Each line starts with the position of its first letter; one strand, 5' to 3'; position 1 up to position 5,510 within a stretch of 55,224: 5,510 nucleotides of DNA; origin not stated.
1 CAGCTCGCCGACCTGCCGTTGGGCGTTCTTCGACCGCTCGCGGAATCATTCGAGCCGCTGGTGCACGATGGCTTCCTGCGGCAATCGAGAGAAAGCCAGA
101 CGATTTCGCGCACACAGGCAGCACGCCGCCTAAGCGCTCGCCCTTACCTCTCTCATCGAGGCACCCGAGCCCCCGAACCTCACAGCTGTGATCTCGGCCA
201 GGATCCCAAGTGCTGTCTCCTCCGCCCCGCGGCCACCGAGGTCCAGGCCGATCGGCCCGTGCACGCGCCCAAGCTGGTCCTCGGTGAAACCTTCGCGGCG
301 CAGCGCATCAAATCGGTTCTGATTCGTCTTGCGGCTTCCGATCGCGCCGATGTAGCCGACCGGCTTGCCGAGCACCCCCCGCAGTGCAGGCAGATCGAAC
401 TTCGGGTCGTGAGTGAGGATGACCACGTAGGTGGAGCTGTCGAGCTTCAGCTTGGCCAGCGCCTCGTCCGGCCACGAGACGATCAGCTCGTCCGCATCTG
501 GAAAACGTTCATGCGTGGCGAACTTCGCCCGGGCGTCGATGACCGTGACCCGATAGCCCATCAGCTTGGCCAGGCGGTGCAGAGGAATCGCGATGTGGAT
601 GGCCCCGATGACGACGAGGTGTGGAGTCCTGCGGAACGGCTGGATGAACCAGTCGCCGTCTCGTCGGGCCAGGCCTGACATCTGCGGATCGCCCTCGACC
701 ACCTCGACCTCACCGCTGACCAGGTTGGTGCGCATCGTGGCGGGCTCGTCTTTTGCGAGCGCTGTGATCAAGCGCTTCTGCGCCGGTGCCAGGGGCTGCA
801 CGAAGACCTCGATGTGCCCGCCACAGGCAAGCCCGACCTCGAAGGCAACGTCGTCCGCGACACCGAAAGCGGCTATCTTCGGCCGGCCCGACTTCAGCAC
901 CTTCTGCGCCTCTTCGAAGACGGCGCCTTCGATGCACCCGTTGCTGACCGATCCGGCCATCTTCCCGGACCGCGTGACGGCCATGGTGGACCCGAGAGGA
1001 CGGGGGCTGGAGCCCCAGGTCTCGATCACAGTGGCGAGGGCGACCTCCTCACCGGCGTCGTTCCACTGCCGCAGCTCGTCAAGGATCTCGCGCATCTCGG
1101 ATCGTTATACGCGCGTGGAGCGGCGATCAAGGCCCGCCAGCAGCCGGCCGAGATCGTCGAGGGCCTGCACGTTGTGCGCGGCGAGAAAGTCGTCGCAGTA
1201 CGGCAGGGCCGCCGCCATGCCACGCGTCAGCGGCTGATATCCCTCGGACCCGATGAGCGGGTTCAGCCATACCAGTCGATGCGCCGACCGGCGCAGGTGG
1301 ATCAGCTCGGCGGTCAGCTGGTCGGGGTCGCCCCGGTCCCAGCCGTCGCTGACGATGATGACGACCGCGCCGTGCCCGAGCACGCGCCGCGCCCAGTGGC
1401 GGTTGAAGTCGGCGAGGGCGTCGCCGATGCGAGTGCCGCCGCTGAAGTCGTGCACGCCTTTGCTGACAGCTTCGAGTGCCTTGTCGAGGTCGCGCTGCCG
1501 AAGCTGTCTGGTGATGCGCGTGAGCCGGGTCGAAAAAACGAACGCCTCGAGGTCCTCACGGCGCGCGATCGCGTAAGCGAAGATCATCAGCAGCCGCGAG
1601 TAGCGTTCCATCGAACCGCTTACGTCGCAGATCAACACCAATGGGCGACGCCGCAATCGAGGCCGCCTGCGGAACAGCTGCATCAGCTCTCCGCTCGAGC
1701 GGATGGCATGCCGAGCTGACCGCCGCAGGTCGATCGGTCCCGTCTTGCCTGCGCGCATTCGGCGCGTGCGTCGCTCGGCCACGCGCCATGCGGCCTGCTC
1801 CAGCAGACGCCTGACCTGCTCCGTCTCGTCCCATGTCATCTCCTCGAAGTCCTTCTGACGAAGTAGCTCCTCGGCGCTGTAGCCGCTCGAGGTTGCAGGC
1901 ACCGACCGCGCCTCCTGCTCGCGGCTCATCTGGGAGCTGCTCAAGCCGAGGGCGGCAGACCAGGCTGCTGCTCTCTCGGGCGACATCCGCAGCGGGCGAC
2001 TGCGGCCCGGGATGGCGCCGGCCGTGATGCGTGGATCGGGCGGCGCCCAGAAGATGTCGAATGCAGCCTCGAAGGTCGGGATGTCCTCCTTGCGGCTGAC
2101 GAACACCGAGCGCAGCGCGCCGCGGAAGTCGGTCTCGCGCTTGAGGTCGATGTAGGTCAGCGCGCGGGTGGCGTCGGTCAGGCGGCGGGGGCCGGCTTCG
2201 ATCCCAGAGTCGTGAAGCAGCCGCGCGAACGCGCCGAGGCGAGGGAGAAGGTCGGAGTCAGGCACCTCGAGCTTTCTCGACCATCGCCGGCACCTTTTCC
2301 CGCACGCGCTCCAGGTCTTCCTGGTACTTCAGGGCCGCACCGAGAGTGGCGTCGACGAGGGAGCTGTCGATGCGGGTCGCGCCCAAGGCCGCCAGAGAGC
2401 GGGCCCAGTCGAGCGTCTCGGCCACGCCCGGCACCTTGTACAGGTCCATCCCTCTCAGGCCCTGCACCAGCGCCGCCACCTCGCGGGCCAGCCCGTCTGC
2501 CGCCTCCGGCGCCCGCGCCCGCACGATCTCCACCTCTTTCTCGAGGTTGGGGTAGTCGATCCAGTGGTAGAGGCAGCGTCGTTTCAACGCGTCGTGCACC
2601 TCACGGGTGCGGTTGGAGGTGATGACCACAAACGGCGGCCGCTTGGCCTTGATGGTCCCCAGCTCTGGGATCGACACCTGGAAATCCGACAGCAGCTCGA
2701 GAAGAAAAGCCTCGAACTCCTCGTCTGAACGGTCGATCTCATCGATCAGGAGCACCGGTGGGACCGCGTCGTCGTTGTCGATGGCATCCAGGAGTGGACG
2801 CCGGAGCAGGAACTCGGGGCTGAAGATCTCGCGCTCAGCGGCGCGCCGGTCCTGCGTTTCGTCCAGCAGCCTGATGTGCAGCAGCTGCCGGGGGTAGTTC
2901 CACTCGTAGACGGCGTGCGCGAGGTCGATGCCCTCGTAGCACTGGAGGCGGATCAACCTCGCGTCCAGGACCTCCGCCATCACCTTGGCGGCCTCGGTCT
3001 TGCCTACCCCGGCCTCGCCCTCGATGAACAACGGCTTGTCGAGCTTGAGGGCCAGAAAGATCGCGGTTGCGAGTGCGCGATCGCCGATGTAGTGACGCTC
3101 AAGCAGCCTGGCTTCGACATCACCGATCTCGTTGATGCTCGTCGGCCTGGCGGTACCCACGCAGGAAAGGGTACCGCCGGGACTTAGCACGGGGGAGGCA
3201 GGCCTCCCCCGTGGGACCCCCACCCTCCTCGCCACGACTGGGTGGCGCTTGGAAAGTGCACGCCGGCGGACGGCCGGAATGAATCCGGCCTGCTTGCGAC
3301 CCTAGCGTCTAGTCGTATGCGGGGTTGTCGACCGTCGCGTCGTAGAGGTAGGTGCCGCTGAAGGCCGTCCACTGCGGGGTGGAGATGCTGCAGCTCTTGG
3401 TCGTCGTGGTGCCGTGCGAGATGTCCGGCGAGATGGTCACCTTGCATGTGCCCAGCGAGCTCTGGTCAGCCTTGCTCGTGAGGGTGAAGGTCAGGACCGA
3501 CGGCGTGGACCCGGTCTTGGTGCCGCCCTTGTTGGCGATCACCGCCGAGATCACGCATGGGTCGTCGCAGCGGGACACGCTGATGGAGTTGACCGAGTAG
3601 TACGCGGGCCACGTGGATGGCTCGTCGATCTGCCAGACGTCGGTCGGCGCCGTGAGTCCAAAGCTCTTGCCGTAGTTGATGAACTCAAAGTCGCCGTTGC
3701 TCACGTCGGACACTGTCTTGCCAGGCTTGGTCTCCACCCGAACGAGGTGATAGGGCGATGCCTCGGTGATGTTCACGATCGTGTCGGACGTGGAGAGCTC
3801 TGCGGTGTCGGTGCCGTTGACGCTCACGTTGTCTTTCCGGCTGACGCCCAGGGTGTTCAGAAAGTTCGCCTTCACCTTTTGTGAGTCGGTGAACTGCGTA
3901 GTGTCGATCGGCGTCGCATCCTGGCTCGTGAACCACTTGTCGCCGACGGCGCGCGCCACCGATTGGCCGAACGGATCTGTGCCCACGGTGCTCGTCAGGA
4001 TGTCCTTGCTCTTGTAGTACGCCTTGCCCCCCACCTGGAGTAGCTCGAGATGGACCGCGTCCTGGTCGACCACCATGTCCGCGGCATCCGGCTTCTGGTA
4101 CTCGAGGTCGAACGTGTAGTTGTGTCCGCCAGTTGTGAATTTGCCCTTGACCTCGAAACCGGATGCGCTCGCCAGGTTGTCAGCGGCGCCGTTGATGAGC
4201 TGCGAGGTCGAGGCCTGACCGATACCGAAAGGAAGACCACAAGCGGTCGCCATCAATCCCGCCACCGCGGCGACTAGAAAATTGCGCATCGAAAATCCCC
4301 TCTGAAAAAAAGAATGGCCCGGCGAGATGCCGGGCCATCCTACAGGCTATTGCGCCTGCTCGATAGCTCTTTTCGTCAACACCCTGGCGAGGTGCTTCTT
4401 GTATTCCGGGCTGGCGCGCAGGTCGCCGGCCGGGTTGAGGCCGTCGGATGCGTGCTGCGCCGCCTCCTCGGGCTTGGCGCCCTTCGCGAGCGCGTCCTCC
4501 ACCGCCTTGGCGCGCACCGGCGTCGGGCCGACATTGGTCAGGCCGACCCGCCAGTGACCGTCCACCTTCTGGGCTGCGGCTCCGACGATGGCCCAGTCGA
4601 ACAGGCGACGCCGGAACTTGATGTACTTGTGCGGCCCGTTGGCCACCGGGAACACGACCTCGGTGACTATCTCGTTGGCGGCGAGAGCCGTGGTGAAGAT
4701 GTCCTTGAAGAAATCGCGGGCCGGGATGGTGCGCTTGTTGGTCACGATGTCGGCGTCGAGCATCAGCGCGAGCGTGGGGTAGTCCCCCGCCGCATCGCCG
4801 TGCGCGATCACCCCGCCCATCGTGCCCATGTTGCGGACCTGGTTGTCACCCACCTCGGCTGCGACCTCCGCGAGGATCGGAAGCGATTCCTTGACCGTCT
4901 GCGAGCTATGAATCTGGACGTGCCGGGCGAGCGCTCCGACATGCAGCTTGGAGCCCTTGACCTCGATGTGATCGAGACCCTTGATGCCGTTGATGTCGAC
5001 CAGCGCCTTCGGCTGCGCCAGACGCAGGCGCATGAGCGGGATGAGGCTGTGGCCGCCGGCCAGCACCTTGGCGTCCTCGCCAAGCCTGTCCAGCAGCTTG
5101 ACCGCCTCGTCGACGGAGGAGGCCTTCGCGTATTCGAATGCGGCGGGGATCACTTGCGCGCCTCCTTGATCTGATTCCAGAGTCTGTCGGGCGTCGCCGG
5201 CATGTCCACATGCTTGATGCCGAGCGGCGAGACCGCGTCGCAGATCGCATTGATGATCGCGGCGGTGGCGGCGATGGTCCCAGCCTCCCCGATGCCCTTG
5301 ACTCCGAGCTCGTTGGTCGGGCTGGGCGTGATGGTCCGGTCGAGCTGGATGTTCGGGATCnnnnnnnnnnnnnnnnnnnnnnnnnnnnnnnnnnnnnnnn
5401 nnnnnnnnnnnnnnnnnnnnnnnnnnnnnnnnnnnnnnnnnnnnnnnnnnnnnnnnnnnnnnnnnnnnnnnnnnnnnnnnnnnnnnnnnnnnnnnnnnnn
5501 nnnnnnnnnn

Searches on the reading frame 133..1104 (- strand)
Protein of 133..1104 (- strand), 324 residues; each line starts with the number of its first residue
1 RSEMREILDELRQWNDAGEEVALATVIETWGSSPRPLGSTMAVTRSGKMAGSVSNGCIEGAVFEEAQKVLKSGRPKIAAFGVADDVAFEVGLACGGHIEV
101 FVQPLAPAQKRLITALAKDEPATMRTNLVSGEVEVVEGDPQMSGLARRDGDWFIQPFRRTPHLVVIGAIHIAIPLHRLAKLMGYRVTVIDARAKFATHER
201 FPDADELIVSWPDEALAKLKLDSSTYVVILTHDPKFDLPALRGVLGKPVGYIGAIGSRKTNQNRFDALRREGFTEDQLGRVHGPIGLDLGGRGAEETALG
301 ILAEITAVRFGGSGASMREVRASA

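Call 36: search_protein_families(library=pfam, proteins=[window:133-1104:-], max_evalue=0.00001)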
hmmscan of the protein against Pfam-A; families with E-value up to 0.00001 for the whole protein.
window:133-1104:- (324 aa): 2 families
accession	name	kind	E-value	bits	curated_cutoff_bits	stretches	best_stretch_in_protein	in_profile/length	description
PF13478.12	XdhC_C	-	2e-42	145.1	29.7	1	163-305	1-125/125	XdhC Rossmann domain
PF02625.21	XdhC_CoxI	-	2.7e-25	88.5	24.3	1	14-80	1-67/68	XdhC and CoxI family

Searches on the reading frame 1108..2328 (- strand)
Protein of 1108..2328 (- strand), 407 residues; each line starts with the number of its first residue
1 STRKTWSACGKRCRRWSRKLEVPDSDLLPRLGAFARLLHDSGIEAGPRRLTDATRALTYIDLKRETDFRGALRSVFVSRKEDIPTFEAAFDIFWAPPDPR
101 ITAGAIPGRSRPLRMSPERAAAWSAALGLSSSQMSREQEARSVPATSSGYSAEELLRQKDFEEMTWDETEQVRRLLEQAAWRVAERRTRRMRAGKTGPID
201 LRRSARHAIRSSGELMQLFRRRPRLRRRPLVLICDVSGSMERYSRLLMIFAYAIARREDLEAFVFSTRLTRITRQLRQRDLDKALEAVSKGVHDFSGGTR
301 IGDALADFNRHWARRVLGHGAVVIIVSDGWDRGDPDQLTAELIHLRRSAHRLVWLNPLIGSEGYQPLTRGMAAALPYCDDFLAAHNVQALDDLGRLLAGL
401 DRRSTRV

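Call 36: search_protein_families(library=pfam, proteins=[window:1108-2328:-], max_evalue=0.00001)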
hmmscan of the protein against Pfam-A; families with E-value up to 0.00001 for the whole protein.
window:1108-2328:- (407 aa): 1 family
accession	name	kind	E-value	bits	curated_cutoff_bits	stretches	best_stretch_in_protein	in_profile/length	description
PF05762.20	VWA_CoxE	-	2.2e-64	217.3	26.4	1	174-388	3-220/222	VWA domain containing CoxE-like protein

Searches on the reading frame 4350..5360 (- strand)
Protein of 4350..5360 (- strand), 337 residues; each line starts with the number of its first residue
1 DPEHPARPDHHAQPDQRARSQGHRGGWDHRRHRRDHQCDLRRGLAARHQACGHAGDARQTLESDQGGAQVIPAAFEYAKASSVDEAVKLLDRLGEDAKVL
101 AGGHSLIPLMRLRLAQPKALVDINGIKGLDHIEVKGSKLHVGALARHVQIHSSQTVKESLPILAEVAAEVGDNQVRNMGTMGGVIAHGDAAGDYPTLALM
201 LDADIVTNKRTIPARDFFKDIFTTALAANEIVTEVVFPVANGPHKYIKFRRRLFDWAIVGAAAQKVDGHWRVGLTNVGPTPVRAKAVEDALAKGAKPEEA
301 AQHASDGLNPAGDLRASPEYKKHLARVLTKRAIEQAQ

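Call 36: search_protein_families(library=pfam, proteins=[window:4350-5360:-], max_evalue=0.00001)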
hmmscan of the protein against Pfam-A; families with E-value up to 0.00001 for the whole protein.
window:4350-5360:- (337 aa): 2 families
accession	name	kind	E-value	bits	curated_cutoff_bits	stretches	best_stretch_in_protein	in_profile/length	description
PF00941.27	FAD_binding_5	-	1.6e-45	155.4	27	1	74-239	2-169/170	FAD binding domain in molybdopterin dehydrogenase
PF03450.22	CO_deh_flav_C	-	1.9e-14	54.1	25.5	1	246-336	3-102/102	CO dehydrogenase flavoprotein C-terminal domain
